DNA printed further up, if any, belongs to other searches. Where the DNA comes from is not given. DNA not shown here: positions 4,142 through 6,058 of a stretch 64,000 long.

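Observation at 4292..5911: Unusual single-polypeptide fusion: UvrD-like ATPase half-domain + DEDDh exonuclease + excisionase HTH + C-terminal hydrophobic helix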

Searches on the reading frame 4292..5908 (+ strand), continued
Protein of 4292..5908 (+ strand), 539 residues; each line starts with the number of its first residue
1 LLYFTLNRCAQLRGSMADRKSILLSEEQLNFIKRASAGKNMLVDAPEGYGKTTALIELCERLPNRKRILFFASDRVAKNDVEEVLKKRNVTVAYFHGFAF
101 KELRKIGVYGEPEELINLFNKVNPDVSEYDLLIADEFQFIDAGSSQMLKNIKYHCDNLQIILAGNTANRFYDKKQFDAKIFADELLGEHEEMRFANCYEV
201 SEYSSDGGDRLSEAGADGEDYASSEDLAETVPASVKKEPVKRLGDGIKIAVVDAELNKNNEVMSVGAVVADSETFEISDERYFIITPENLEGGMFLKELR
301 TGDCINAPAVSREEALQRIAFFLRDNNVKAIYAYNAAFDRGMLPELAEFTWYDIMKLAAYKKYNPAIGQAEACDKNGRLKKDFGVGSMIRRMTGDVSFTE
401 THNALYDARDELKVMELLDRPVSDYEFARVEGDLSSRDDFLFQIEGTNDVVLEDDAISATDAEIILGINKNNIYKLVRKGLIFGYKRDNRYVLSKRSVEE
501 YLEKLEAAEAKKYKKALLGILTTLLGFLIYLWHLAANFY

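Call 38: search_protein_families(library=phrogs, proteins=[window:4337-5908:+, P0009, P0019, P0062], max_evalue=0.001)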
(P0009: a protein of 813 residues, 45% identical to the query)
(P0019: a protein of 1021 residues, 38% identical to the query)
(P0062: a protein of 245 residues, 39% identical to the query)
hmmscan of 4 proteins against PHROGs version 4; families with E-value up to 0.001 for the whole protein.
window:4337-5908:+ (524 aa): 2 families
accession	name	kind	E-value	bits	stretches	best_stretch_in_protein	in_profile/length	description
phrog_192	-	DNA, RNA and nucleotide metabolism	2e-09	38.2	1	239-404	113-271/397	DNA polymerase exonuclease subunit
phrog_1967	-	DNA, RNA and nucleotide metabolism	2.9e-08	33.8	1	3-90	147-239/776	DNA helicase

P0009 (813 aa): 2 families
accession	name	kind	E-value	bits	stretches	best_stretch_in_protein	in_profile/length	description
phrog_1967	-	DNA, RNA and nucleotide metabolism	2.1e-26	93.7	2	6-90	150-239/776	DNA helicase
phrog_192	-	DNA, RNA and nucleotide metabolism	1.1e-12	49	1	553-802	14-271/397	DNA polymerase exonuclease subunit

P0019 (1021 aa): 1 family
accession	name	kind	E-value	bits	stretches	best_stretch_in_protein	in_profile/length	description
phrog_1967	-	DNA, RNA and nucleotide metabolism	1.6e-23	84.3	2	1-87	151-242/776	DNA helicase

P0062 (245 aa): 2 families
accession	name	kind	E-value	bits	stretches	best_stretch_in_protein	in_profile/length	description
phrog_15534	-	DNA, RNA and nucleotide metabolism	0.00047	21.7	0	159-243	8-90/93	HTH DNA binding protein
phrog_66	-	integration and excision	0.00058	20.6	1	177-244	75-143/412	excisionase and transcriptional regulator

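Call 39: search_dna_similar(query=P0019, collection=plasmids, mode=protein, max_rows=15)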
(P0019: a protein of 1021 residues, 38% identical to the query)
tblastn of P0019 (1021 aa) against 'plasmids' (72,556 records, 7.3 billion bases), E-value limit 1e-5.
Records with a match: 2; places in all: 2; records where one place covers at least 80% of the query: 0.
Best place of each record, by identity: <60% 2.
By first word of the organism name: Rhodococcus 1; Gordonia 1.
By predicted mobility (MOB-suite, as given by PLSDB): mobilizable 2.
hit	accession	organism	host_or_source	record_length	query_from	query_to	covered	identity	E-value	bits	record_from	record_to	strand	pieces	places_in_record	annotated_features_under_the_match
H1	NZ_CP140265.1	Rhodococcus fascians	cell culture,garbage dump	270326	1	586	57%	38.1%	2e-122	421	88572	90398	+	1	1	AAA family ATPase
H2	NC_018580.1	Gordonia sp. KTR9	-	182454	2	592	58%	36.3%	7e-115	399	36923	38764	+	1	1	AAA family ATPase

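Call 40: search_dna_similar(query=P0019, collection=phages, mode=protein, max_rows=15)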
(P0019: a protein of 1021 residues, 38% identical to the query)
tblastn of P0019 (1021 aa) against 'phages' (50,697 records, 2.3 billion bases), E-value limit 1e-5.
No match.

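Call 41: get_annotated_region(hit=H1, flank=8000)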
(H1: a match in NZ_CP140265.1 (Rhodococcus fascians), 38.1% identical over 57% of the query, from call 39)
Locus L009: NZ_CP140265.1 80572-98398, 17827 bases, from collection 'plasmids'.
description: Rhodococcus fascians strain GS01 plasmid pGS01, complete sequence
organism: Rhodococcus fascians (NCBI taxid 1828)
taxonomy: Bacteria; Actinomycetota; Actinomycetes; Mycobacteriales; Nocardiaceae; Rhodococcus; Rhodococcus fascians
host: -; source: cell culture,garbage dump; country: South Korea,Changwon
typing (MOB-suite, as given by PLSDB): mobilizable; relaxase MOBP
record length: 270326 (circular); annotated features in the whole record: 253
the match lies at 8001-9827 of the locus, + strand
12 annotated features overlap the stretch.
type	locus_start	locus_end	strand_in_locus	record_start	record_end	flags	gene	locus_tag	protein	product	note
CDS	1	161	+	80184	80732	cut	-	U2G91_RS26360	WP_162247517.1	6-carboxytetrahydropterin synthase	-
CDS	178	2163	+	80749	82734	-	-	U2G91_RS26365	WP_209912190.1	RNB domain-containing ribonuclease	-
CDS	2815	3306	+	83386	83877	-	-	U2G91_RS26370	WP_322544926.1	hypothetical protein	-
CDS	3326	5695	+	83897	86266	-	-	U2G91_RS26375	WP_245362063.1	DNA topoisomerase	GO:0006265 - DNA topological change [Evidence IEA]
CDS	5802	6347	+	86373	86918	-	-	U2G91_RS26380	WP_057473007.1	hypothetical protein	-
CDS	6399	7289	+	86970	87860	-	-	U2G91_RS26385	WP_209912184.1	hypothetical protein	-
CDS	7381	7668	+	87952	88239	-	-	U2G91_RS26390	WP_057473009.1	helix-turn-helix domain-containing protein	-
CDS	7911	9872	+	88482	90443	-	-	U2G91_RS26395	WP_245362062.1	AAA family ATPase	-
CDS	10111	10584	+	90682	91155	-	-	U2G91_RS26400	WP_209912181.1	hypothetical protein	-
CDS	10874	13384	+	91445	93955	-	-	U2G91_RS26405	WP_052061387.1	hypothetical protein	-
CDS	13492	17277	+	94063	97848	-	-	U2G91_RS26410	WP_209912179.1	hypothetical protein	-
CDS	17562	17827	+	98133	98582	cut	-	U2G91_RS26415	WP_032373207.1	hypothetical protein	-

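Call 42: find_related_loci(query=window:4337-5908:+, collection=genome_contigs, flank=10000)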
Query window:4337-5908:+ (524 aa) in genome_contigs; peptide patterns used: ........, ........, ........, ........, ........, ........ (x = any residue, [..] = any of these).
131 stretches matched a pattern, but none encodes a relative of the query by tblastn (E <= 1e-3).

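Call 44: find_related_loci(query=A2, collection=genome_contigs, flank=10000)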
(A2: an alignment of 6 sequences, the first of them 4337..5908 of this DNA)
Query A2 (524 aa) in genome_contigs; peptide patterns used: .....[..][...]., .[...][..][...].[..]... (x = any residue, [..] = any of these).
178 stretches matched a pattern; 83 encode a relative of the query (tblastn E <= 1e-3); the best 80 are kept; 79 distinct loci.
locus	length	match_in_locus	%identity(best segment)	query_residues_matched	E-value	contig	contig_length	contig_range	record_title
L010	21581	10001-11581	69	1-524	0e+0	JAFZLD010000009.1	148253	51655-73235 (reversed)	MAG: Lachnospiraceae bacterium isolate RGIG7866 Water_buffalos_Reticulum-4__c366297, whole genome shotgun sequence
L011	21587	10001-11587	68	1-524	0e+0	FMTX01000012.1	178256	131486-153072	Lachnospiraceae bacterium YSD2013 genome assembly, contig: IE16DRAFT_scaffold00007.7, whole genome shotgun sequence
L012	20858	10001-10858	36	233-488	5e-51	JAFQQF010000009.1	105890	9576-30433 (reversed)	MAG: Ruminococcus sp. isolate RGIG2051 Goat_Colon-2__c317, whole genome shotgun sequence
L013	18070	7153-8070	36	228-489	1e-54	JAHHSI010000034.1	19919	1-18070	MAG: Oscillospiraceae bacterium isolate MAG052 MAG052_34, whole genome shotgun sequence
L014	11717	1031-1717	42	216-440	2e-50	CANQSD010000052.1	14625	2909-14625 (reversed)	MAG: uncultured Oscillospiraceae bacterium isolate Lapin-021__bin36 genome assembly, contig: Lapin-021__NODE_4671_length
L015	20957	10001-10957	32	235-523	2e-49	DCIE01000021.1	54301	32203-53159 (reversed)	MAG TPA_asm: Ruminococcaceae bacterium UBA1734 UBA1734_contig_217, whole genome shotgun sequence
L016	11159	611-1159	45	233-415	2e-49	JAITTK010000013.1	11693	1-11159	MAG: Candidatus Methanoplasma reticulitermitis isolate Rs511_bin65 k119_3484516, whole genome shotgun sequence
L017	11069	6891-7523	43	212-420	1e-49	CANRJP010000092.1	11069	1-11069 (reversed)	MAG: uncultured Clostridia bacterium isolate Lapin-021__bin62 genome assembly, contig: Lapin-021__NODE_6802_length_11069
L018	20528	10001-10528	48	235-410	1e-48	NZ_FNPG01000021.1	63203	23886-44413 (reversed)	Lachnobacterium bovis DSM 14045, whole genome shotgun sequence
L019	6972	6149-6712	44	227-415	1e-48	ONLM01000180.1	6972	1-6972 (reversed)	uncultured Clostridiales bacterium isolate RUG411 genome assembly, contig: k87_29660945, whole genome shotgun sequence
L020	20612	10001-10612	44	207-415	7e-48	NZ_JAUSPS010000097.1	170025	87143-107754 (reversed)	MAG: Acetobacterium sp. isolate E21_metabat.bin.92 E21_k141_377156, whole genome shotgun sequence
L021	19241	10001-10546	47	234-415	1e-47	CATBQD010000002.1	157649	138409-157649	MAG: uncultured Bacilli bacterium isolate extra-SRR5927706.69_1677798363 genome assembly, contig: NODE_36_length_157649_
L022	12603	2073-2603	47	235-411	5e-47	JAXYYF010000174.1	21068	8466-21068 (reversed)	MAG: bacterium isolate P056L1-64 NODE_1753_length_21068_cov_7.592062, whole genome shotgun sequence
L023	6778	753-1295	46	235-415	3e-47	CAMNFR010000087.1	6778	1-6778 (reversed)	MAG: uncultured Lachnospiraceae bacterium isolate SRR873597_bin.114_metaWRAP_v1.3_MAG genome assembly, contig: NODE.3300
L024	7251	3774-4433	41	201-415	3e-47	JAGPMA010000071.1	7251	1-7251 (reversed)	MAG: Oscillospiraceae bacterium isolate Gw_SlPrim_bin_114 Gw_SlPrim_17776_length_7251_cov_5.692869, whole genome shotgun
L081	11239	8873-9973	39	235-516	4e-38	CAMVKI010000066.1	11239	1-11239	MAG TPA_asm: uncultured Clostridia bacterium isolate SRR8387721_bin.10_metaWRAP_v1.3_MAG genome assembly, contig: ERZ142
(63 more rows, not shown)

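Call 45: find_encoding_contigs(protein=P0005, flank=10000, max_places=3)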
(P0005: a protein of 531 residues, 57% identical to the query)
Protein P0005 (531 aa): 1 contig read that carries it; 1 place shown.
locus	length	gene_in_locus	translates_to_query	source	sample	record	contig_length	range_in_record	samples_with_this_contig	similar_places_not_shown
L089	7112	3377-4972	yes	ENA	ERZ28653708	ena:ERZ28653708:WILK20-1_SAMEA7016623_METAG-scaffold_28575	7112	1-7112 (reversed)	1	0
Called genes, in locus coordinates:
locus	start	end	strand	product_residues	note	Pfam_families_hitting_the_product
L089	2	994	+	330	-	?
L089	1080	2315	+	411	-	PF13218:DUF4026_N, PF22789:DUF4026_C, PF10077:DUF2314 (weak)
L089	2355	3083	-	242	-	PF00520:Ion_trans, PF07885:Ion_trans_2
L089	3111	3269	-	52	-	-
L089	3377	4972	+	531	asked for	PF13245:AAA_19 (weak), PF12728:HTH_17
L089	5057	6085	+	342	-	PF00990:GGDEF, PF22335:Cas10-Cmr2_palm2 (faint)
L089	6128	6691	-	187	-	PF01022:HTH_5, PF12840:HTH_20, PF13412:HTH_24 (weak), PF09860:DUF2087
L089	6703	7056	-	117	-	-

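Call 46: find_encoding_contigs(protein=P0018, flank=10000, max_places=3)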
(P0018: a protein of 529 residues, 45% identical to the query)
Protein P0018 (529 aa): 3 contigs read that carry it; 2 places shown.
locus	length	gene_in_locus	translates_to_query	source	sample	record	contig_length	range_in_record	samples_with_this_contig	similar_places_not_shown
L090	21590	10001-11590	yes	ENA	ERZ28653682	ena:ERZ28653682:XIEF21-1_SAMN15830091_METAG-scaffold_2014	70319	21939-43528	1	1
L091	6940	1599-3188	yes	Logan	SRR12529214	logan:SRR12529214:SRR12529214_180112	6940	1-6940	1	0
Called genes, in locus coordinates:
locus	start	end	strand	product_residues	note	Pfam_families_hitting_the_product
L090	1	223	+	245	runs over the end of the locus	-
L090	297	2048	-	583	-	PF12450:vWF_A, PF00092:VWA, PF13519:VWA_2, PF13768:VWA_3 (weak), PF12034:YfbK_C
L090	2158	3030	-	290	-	-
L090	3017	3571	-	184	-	PF04542:Sigma70_r2, PF08281:Sigma70_r4_2, PF04545:Sigma70_r4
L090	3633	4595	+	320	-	-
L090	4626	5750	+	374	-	PF04015:DUF362, PF09861:Lar_N (weak), PF12838:Fer4_7 (weak), PF13187:Fer4_9 (weak), PF14697:Fer4_21, PF25160:LdpA_Fe-S-bd (weak), PF00037:Fer4, PF12797:Fer4_2 (weak), +3 more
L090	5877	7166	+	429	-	PF13416:SBP_bac_8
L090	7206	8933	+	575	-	PF12729:4HB_MCP_1, PF00672:HAMP, PF00015:MCPsignal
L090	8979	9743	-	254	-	PF01381:HTH_3, PF12844:HTH_19, PF13560:HTH_31, PF12674:Zn_ribbon_2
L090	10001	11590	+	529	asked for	PF12728:HTH_17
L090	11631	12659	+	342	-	PF00990:GGDEF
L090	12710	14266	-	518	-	PF13646:HEAT_2 (faint)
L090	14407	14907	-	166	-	-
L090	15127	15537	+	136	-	-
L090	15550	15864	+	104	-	-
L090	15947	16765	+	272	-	PF01969:Ni_insertion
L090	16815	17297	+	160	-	PF13302:Acetyltransf_3 (weak), PF00583:Acetyltransf_1, PF13673:Acetyltransf_10, PF13508:Acetyltransf_7, PF08445:FR47 (weak)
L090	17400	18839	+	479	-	PF00990:GGDEF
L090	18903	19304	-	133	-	PF02082:Rrf2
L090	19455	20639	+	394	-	PF00266:Aminotran_5, PF01212:Beta_elim_lyase, PF01041:DegT_DnrJ_EryC1 (faint), PF00155:Aminotran_1_2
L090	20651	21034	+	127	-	PF01592:NifU_N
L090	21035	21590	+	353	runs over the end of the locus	PF03054:tRNA_Me_trans, PF06508:QueC (faint), PF20259:tRNA_Me_trans_M, PF20258:tRNA_Me_trans_C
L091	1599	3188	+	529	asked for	PF12728:HTH_17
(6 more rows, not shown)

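Call 47: find_encoding_contigs(protein=P0013, flank=10000, max_places=3)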
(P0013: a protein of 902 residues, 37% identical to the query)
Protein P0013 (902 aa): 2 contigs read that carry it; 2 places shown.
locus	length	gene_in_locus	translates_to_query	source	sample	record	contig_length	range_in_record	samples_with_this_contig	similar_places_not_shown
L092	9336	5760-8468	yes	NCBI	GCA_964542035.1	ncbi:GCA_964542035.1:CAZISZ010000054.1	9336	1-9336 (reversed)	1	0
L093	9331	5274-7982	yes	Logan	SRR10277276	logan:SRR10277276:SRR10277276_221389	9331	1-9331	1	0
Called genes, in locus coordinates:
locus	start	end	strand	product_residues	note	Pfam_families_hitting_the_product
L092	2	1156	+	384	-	?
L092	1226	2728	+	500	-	PF02585:PIG-L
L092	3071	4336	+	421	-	PF01408:GFO_IDH_MocA, PF21252:Glyco_hydro_109_C (weak)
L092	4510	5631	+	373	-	PF00149:Metallophos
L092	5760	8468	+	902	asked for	PF00270:DEAD (faint), PF00580:UvrD-helicase (faint), PF13245:AAA_19, PF13401:AAA_22 (faint)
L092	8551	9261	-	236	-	PF21778:DUF6873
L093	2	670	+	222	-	?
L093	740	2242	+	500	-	PF02585:PIG-L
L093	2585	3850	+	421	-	PF01408:GFO_IDH_MocA, PF21252:Glyco_hydro_109_C (weak)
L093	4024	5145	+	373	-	PF00149:Metallophos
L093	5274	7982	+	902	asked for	PF00270:DEAD (faint), PF00580:UvrD-helicase (faint), PF13245:AAA_19, PF13401:AAA_22 (faint)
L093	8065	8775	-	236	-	PF21778:DUF6873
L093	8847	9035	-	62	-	PF00830:Ribosomal_L28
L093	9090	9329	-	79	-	?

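Call 55: search_solved_structures(query=A1, max_evalue=0.01, show_alignments=1)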
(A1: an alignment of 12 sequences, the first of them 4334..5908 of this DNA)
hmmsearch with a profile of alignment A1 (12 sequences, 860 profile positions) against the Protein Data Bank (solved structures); distinct sequences matched with E-value up to 0.01: 4.
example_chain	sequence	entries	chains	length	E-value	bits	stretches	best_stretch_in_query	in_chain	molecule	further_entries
9xzj_F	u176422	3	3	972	2.3e-05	25.8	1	4-89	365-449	F-box DNA helicase 1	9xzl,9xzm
6bge_A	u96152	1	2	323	0.00041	21.6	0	21-54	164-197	VirB11-like protein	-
1g6o_A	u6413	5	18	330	0.00043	21.6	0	21-54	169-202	CAG-ALPHA | virB11 homolog | Cag-alfa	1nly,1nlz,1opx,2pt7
2z0m_A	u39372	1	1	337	0.00065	21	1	9-123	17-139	337aa long hypothetical ATP-dependent RNA helicase deaD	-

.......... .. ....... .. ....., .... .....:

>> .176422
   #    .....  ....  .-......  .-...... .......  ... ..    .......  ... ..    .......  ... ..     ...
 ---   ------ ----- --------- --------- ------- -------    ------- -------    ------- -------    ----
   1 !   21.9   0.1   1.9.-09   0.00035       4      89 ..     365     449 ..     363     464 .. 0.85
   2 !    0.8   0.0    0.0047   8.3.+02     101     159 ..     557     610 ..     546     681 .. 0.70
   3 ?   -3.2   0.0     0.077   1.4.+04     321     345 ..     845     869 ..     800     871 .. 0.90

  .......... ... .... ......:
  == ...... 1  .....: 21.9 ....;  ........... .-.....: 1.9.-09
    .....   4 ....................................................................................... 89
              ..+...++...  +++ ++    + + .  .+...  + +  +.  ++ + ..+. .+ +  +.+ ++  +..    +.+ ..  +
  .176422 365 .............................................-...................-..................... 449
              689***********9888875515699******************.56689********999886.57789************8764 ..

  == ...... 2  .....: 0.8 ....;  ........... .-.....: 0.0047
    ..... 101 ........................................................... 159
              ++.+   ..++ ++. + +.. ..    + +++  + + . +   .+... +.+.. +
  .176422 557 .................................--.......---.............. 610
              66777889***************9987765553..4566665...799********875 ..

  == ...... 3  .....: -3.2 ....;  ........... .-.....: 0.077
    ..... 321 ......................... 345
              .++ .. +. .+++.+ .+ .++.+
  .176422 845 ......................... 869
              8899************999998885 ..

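Call 59: search_protein_families(library=pfam, alignment_id=A3, max_evalue=0.00001)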
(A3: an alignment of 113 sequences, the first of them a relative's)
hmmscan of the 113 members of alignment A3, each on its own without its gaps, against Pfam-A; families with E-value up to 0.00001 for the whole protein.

A. member 1, L012:476-2488:- (671 aa): 2 families
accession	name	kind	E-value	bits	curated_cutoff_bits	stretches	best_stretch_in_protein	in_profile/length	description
PF02872.23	5_nucleotid_C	-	2.6e-20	73.6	23.6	1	401-543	16-145/158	5'-nucleotidase, C-terminal domain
PF00149.33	Metallophos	-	1.5e-11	45.6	21.5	1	71-305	2-190/191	Calcineurin-like phosphoesterase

B. families by the number of members that match (of 113 scanned): 158 families (the first 25 are shown)
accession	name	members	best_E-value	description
PF12706.13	Lactamase_B_2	3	2.1e-14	Beta-lactamase superfamily domain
PF00753.33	Lactamase_B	3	6.5e-11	Metallo-beta-lactamase superfamily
PF13353.11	Fer4_12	2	2.5e-48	4Fe-4S single cluster domain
PF00082.27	Peptidase_S8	2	1.8e-44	Subtilase family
PF03235.19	GmrSD_N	2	1.6e-35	GmrSD restriction endonuclease, N-terminal domain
PF00557.29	Peptidase_M24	2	3e-34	Metallopeptidase family M24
PF00589.27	Phage_integrase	2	1e-27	Phage integrase family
PF13847.12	Methyltransf_31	2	3.9e-15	Methyltransferase domain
PF01546.33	Peptidase_M20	2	4.4e-14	Peptidase family M20/M25/M40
PF14659.12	Phage_int_SAM_3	2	5e-13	Phage integrase, N-terminal SAM-like domain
PF07508.19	Recombinase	2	3.2e-12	Recombinase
PF13649.12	Methyltransf_25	2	4.5e-12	Methyltransferase domain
PF08241.18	Methyltransf_11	2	2.1e-11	Methyltransferase domain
PF07687.19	M20_dimer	2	1.3e-10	Peptidase dimerisation domain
PF08242.18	Methyltransf_12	2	2.4e-08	Methyltransferase domain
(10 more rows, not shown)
